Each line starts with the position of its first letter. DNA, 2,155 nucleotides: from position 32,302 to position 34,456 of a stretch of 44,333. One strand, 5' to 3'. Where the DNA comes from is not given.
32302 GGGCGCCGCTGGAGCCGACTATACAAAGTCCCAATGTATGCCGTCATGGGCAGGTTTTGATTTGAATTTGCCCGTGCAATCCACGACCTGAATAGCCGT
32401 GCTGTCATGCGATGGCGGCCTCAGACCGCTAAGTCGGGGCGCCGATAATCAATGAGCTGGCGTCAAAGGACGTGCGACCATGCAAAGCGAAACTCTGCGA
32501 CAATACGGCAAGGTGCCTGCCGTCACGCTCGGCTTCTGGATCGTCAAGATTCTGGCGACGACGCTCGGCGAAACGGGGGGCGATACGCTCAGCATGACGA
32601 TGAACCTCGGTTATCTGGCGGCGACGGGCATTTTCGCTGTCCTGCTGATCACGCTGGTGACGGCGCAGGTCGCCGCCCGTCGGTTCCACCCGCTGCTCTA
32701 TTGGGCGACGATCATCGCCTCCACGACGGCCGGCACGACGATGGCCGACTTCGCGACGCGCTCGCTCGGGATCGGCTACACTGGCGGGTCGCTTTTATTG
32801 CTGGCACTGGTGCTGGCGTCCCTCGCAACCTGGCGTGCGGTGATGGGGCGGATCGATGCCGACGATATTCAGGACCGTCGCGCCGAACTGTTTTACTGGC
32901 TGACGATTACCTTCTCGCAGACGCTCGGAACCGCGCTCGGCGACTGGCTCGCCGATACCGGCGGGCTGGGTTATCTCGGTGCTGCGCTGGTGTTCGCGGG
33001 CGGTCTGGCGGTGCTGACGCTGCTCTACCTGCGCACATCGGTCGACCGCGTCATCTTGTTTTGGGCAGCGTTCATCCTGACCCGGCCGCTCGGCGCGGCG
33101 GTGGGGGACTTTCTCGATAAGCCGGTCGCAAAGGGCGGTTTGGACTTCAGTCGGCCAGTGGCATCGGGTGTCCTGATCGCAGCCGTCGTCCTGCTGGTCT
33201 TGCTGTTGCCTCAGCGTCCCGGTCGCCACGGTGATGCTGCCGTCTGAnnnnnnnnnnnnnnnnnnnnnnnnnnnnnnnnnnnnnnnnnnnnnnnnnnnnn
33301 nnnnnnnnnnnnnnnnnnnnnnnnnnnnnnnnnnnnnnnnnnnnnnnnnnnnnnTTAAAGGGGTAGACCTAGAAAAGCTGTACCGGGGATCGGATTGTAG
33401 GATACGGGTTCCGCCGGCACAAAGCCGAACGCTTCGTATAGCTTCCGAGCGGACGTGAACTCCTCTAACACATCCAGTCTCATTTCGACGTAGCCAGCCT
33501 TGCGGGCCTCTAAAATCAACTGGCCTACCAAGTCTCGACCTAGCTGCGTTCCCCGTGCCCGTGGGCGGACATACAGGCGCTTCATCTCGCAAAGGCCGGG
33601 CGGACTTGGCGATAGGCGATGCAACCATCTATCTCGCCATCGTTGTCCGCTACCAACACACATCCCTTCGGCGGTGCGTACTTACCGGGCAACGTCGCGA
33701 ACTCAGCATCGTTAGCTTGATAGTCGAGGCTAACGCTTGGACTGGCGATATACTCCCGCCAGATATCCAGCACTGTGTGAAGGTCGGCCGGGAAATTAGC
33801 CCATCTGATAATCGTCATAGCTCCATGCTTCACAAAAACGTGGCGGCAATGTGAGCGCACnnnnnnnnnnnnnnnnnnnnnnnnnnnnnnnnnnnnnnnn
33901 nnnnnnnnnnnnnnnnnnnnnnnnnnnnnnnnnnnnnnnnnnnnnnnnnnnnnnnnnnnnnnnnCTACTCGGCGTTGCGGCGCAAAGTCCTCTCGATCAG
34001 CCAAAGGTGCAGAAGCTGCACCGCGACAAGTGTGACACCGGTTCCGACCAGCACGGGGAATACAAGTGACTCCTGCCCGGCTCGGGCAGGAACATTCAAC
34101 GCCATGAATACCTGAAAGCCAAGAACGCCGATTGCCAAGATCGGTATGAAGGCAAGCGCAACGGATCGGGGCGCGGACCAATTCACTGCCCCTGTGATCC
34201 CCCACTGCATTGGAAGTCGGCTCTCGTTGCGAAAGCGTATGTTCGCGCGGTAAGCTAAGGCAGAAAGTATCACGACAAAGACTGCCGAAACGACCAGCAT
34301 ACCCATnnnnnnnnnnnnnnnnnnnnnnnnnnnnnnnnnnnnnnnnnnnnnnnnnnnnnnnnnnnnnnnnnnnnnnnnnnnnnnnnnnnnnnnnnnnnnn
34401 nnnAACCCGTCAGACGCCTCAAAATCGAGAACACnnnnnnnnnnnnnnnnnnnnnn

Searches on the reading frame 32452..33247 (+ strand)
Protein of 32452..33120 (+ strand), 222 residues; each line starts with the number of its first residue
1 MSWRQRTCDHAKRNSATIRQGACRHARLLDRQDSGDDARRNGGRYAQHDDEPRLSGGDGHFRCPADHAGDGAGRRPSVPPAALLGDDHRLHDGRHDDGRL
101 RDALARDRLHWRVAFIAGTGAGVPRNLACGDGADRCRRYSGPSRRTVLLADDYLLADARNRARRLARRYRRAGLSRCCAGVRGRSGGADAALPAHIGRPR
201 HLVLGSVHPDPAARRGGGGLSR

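Call 55: search_protein_families(library=pfam, proteins=[window:32452-33120:+, window:32480-33247:+], max_evalue=0.01)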
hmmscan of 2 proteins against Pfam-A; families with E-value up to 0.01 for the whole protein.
window:32452-33120:+ (222 aa): 0 families

window:32480-33247:+ (255 aa): 1 family
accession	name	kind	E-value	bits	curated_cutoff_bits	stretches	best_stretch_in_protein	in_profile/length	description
PF03988.17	DUF347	-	1e-56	189.4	28.2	4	19-68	2-51/52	Repeat of Unknown Function (DUF347)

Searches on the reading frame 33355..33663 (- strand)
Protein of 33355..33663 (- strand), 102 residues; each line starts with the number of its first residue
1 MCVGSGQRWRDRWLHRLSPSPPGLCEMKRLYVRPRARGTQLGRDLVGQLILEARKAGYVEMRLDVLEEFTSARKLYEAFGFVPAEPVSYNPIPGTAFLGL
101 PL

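Call 55: search_protein_families(library=pfam, proteins=[window:33355-33663:-], max_evalue=0.01)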
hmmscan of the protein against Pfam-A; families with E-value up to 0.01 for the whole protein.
window:33355-33663:- (102 aa): 4 families
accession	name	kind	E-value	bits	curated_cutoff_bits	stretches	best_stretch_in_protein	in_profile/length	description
PF13508.13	Acetyltransf_7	-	2.5e-09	37.8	27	1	19-82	28-83/84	Acetyltransferase (GNAT) domain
PF00583.31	Acetyltransf_1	-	2.7e-09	37.8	20.7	1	21-81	56-116/116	Acetyltransferase (GNAT) family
PF13673.13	Acetyltransf_10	-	1e-06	29.2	23.6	1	28-87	55-113/128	Acetyltransferase (GNAT) domain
PF08445.16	FR47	-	0.00036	20.9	22.1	1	25-82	22-78/86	FR47-like protein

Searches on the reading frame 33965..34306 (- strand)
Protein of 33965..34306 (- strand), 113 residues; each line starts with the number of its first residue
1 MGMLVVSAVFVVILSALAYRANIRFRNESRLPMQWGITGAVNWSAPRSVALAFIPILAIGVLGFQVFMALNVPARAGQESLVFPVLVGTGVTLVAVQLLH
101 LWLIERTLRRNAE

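Call 55: search_protein_families(library=pfam, proteins=[window:33965-34306:-], max_evalue=0.01)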
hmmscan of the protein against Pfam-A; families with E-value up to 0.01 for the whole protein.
window:33965-34306:- (113 aa): 1 family
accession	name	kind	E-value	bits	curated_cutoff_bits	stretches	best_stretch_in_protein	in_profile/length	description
PF07853.16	DUF1648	-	0.0005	20.1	28.7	1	30-58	20-48/49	Domain of unknown function (DUF1648)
